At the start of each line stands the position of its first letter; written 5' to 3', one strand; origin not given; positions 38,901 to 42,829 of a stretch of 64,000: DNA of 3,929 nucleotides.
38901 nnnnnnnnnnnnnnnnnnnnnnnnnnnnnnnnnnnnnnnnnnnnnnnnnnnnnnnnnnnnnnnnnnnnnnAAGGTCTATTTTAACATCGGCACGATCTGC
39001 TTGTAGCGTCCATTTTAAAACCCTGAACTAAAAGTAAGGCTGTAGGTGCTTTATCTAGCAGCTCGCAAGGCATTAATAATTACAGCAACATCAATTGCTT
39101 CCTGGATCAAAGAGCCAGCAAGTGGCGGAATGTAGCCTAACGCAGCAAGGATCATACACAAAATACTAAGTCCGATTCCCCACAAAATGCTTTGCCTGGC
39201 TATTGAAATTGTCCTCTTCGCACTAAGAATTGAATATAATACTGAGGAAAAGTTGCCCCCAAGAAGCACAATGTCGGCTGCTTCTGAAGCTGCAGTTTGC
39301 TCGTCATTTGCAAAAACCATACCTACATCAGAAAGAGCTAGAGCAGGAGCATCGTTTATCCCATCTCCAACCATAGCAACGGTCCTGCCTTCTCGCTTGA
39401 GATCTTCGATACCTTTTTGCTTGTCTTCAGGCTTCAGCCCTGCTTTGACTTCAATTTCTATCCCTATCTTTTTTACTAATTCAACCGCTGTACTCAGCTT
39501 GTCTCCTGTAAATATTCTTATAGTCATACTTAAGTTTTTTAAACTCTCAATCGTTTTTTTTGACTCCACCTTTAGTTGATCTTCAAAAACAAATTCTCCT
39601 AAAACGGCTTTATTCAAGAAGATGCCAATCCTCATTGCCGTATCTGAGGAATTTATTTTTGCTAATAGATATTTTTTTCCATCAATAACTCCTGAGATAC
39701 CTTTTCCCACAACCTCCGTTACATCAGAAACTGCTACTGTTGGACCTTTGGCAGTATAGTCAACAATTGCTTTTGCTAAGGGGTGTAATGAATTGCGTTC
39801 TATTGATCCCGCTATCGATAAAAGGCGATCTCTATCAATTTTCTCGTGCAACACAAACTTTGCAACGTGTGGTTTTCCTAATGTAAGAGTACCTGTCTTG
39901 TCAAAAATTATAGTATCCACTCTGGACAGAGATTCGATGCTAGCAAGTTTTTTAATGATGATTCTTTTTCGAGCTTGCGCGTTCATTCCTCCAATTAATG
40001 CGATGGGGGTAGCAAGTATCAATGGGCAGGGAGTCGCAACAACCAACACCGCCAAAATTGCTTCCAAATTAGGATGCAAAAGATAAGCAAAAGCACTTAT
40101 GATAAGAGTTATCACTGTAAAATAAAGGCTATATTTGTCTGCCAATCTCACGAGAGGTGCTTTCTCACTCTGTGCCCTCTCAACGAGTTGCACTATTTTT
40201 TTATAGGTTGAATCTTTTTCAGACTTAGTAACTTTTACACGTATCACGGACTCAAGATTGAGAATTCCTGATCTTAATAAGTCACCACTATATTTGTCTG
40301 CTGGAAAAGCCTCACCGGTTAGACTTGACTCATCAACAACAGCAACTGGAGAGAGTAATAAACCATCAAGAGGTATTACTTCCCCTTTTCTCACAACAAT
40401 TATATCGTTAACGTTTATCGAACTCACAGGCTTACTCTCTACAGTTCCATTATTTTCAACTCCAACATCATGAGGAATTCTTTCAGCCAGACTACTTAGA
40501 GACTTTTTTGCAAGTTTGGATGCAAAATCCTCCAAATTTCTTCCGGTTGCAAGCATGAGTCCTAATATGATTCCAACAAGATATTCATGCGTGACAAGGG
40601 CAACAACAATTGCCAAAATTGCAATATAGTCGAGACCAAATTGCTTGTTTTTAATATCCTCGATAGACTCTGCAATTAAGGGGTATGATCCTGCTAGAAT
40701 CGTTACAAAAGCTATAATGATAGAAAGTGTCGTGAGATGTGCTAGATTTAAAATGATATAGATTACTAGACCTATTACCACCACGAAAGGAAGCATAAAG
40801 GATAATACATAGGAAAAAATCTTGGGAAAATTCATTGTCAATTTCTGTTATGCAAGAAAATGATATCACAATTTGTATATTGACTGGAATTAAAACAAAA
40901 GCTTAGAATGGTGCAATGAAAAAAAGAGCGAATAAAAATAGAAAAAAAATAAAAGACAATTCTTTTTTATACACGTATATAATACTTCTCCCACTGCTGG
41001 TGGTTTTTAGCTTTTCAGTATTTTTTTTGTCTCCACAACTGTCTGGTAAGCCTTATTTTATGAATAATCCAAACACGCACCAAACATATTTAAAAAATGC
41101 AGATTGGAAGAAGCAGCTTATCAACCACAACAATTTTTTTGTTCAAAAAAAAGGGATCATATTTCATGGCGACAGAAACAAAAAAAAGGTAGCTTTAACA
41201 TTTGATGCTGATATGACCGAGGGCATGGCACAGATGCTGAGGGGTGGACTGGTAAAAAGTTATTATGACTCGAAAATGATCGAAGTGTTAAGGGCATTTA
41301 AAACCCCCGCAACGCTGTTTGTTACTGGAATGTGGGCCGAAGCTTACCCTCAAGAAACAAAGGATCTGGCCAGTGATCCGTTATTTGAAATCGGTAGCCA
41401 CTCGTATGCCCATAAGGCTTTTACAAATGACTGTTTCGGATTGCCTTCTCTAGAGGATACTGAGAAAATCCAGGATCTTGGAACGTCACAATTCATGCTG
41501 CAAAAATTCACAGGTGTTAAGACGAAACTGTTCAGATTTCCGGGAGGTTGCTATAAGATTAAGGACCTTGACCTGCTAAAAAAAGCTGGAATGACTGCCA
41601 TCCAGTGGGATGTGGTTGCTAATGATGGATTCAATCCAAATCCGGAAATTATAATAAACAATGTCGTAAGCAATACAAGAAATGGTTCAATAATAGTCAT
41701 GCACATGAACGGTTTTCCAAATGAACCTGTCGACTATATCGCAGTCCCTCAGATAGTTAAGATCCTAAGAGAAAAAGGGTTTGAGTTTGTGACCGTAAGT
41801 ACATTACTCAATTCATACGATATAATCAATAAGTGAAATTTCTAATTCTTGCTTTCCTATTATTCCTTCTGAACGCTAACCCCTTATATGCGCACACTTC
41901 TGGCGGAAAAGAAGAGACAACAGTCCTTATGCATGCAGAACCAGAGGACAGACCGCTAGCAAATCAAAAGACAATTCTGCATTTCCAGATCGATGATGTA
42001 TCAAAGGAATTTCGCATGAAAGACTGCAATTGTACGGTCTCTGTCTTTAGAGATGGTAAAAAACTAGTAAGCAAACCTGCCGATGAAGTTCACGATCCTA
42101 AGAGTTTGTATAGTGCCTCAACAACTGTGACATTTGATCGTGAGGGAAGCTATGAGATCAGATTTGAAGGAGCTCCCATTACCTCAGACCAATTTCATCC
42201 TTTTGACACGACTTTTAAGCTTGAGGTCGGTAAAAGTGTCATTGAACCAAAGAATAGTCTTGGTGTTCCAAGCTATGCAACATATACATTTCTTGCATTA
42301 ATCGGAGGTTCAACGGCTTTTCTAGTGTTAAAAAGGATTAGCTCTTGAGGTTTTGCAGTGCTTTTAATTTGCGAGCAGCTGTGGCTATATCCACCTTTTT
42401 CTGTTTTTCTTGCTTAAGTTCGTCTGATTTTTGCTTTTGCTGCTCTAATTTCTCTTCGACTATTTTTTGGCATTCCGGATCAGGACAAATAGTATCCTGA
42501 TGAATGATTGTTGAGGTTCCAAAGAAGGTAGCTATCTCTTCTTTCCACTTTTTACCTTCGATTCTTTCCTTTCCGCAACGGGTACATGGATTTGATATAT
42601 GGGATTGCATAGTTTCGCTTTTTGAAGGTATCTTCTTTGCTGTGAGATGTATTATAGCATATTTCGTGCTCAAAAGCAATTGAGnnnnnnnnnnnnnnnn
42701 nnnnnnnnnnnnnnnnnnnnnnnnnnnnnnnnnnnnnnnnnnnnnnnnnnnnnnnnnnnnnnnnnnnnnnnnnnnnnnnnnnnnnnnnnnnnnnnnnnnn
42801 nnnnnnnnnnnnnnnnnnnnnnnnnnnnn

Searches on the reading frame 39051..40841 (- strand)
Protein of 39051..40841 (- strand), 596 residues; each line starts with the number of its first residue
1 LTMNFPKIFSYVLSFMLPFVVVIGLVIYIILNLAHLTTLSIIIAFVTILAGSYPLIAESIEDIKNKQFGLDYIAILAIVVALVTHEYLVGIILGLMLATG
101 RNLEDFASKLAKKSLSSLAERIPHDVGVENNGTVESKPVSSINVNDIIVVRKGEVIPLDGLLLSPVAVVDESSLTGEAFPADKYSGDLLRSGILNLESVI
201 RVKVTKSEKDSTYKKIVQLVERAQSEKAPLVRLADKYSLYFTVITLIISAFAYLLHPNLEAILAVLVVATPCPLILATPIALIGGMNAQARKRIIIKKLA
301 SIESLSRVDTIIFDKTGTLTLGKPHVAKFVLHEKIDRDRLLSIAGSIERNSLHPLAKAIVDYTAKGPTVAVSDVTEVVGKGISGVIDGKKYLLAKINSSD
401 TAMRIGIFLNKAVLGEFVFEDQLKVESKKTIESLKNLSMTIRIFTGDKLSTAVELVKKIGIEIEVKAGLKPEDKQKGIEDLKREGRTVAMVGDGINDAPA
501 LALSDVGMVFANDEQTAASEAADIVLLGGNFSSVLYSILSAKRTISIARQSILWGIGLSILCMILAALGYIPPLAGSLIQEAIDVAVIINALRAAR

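Call 3: search_protein_families(library=pfam, proteins=[window:39051-40841:-], max_evalue=0.01)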
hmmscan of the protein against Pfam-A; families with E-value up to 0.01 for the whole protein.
window:39051-40841:- (596 aa): 2 families
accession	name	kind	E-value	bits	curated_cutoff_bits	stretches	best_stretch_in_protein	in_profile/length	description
PF00122.25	E1-E2_ATPase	-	1.3e-42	145.8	28.1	1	122-292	3-181/181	E1-E2 ATPase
PF00702.32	Hydrolase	-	2.2e-27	97.1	26.4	1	308-502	1-188/191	haloacid dehalogenase-like hydrolase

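Call 43: search_protein_families(library=ncbifam, proteins=[window:39051-40841:-], max_evalue=0.01)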
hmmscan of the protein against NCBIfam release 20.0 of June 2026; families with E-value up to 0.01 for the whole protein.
window:39051-40841:- (596 aa): 19 families
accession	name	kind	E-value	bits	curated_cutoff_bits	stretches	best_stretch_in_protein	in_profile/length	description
TIGR01525.1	ATPase-IB_hvy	subfamily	5e-141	471.3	346.25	1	71-593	2-559/560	heavy metal translocating P-type ATPase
TIGR01512.1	ATPase-IB2_Cd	subfamily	4.8e-128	428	313.5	1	71-595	2-493/494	cadmium family heavy metal-translocating P-type ATPase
TIGR01511.1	ATPase-IB1_Cu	subfamily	2.2e-99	333.8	397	1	57-593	7-540/542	copper-translocating P-type ATPase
NF008262.1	PRK11033.1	equivalog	3.2e-89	300.3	1005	1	21-594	129-727/731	zinc/cadmium/mercury/lead-transporting ATPase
NF033775.1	P_type_ZntA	exception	4.3e-78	263.3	1240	1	17-594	129-728/732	Zn(II)/Cd(II)/Pb(II) translocating P-type ATPase ZntA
NF007952.0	PRK10671.1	equivalog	1.6e-71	241.6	1316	1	91-586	295-815/838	copper-exporting P-type ATPase CopA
TIGR01494.1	ATPase_P-type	subfamily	5.5e-71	239.4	62.3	1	102-571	11-465/478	HAD-IC family P-type ATPase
TIGR01497.1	kdpB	equivalog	3.7e-41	141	527.9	2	128-362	110-353/675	potassium-transporting ATPase subunit KdpB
TIGR01647.1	ATPase-IIIA_H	equivalog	2.6e-40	138.3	615.5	2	71-361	39-341/755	plasma-membrane proton-efflux P-type ATPase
TIGR01517.1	ATPase-IIB_Ca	equivalog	3.4e-38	131.4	507.05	2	101-341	135-393/882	calcium-translocating P-type ATPase, PMCA-type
NF010609.0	PRK14010.1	equivalog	2.9e-34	118.3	1323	2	128-365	109-355/673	K(+)-transporting ATPase subunit B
TIGR01522.1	ATPase-IIA2_Ca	equivalog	3.3e-34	117.8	798.3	2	57-333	52-344/854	calcium-transporting P-type ATPase, PMR1-type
TIGR01657.1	P-ATPase-V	hypoth_equivalog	2.8e-26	91.4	618.25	4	455-519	772-836/1055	ATP13A2 family polyamine export P-type ATPase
TIGR01523.1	ATPase-IID_K-Na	equivalog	5.5e-25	87.1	645.05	3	441-545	646-751/997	potassium/sodium efflux P-type ATPase, fungal-type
TIGR01524.1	ATPase-IIIB_Mg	equivalog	3.9e-24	84.6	610.75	2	465-544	582-660/867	magnesium-translocating P-type ATPase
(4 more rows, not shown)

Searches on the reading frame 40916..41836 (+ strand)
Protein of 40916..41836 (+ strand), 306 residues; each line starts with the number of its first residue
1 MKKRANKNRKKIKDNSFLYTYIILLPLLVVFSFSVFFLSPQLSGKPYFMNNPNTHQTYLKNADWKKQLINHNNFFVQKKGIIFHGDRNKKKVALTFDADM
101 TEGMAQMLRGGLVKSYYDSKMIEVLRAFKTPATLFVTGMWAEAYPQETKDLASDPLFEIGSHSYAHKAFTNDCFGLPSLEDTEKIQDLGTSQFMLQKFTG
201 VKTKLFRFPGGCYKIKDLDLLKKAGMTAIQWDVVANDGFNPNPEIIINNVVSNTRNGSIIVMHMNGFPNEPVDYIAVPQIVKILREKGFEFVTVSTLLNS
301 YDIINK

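Call 3: search_protein_families(library=pfam, proteins=[window:40916-41836:+], max_evalue=0.01)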
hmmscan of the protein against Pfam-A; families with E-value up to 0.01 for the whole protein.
window:40916-41836:+ (306 aa): 1 family
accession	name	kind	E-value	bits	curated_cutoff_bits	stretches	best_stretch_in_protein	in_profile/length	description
PF01522.26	Polysacc_deac_1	-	8.3e-24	84.4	23.1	1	85-228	2-123/124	Polysaccharide deacetylase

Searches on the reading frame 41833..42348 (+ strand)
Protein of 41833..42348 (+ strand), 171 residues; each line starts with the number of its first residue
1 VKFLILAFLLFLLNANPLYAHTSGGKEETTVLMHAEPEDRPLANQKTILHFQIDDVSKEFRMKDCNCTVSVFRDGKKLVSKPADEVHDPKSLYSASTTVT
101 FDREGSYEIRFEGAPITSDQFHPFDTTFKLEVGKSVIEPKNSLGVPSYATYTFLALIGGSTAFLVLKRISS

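Call 3: search_protein_families(library=pfam, proteins=[window:41833-42348:+], max_evalue=0.01)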
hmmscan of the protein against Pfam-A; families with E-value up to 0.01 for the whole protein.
window:41833-42348:+ (171 aa): 0 families

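Call 30: search_protein_families(library=pfam, proteins=[window:41833-42348:+], max_evalue=0.1)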
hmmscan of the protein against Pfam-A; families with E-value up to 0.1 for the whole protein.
window:41833-42348:+ (171 aa): 2 families
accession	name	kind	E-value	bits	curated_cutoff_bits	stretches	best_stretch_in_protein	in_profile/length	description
PF21898.1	Sarcolamban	-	0.027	14.7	27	1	3-13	11-21/28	Sarcolamban protein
PF08194.17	DIM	-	0.038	14.6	20.8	1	1-18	1-22/36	DIM protein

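Call 43: search_protein_families(library=ncbifam, proteins=[window:41833-42348:+], max_evalue=0.01)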
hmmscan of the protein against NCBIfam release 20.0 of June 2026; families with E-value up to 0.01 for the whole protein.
window:41833-42348:+ (171 aa): 0 families

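Call 63: find_homologous_proteins(query=window:41833-42348:+, max_evalue=0.001)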
Query window:41833-42348:+ (171 aa): 5 proteins with E <= 0.001 among 53 candidates.
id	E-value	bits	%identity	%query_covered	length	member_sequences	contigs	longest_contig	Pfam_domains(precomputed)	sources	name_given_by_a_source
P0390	2.5e-108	377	100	100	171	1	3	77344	-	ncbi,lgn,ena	-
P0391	1.7e-66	241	61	100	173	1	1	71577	-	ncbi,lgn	-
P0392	4.0e-66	240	61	100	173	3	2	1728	-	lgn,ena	-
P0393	2.2e-48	182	54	90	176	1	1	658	-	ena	-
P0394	2.4e-48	182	53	100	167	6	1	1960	-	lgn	-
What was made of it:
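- Tried and rejected: No Pfam or NCBIfam match, and only 5 homologues (calls 30, 43, 63).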

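Call 64: find_encoding_contigs(protein=P0390, flank=3000, max_places=3)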
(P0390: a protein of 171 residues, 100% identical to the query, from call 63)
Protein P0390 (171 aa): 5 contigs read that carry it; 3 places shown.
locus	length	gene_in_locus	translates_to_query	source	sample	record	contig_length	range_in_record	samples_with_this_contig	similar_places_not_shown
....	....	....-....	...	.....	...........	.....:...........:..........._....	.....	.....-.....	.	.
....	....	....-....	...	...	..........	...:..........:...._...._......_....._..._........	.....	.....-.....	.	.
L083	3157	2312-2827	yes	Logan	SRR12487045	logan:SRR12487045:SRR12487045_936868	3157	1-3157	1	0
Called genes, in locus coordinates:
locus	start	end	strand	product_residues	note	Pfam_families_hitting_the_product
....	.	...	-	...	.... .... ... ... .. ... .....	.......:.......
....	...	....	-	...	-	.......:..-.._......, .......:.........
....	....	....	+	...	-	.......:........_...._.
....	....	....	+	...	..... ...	-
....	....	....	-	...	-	-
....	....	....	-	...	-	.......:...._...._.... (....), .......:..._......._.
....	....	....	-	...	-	?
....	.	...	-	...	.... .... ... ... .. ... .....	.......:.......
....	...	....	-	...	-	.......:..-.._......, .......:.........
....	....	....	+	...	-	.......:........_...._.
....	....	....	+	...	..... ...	-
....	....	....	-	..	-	-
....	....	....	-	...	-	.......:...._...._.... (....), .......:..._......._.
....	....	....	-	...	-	?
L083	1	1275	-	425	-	?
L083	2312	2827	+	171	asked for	-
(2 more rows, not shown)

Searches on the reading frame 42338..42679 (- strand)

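Call 3: search_protein_families(library=pfam, proteins=[window:42338-42679:-], max_evalue=0.01)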
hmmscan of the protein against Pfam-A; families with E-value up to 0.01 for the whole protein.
window:42338-42679:- (113 aa): 0 families

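Call 30: search_protein_families(library=pfam, proteins=[window:42338-42679:-], max_evalue=0.1)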
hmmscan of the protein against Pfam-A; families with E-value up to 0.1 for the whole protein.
window:42338-42679:- (113 aa): 2 families
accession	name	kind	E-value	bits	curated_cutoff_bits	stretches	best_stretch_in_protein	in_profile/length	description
PF08786.17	DcrB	-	0.028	15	27.2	1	54-102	26-72/127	DcrB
PF01485.27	IBR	-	0.04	14.4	24.3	0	63-84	19-40/65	IBR domain, a half RING-finger domain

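Call 43: search_protein_families(library=ncbifam, proteins=[window:42338-42679:-], max_evalue=0.01)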
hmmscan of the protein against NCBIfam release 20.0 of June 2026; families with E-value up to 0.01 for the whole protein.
window:42338-42679:- (113 aa): 0 families
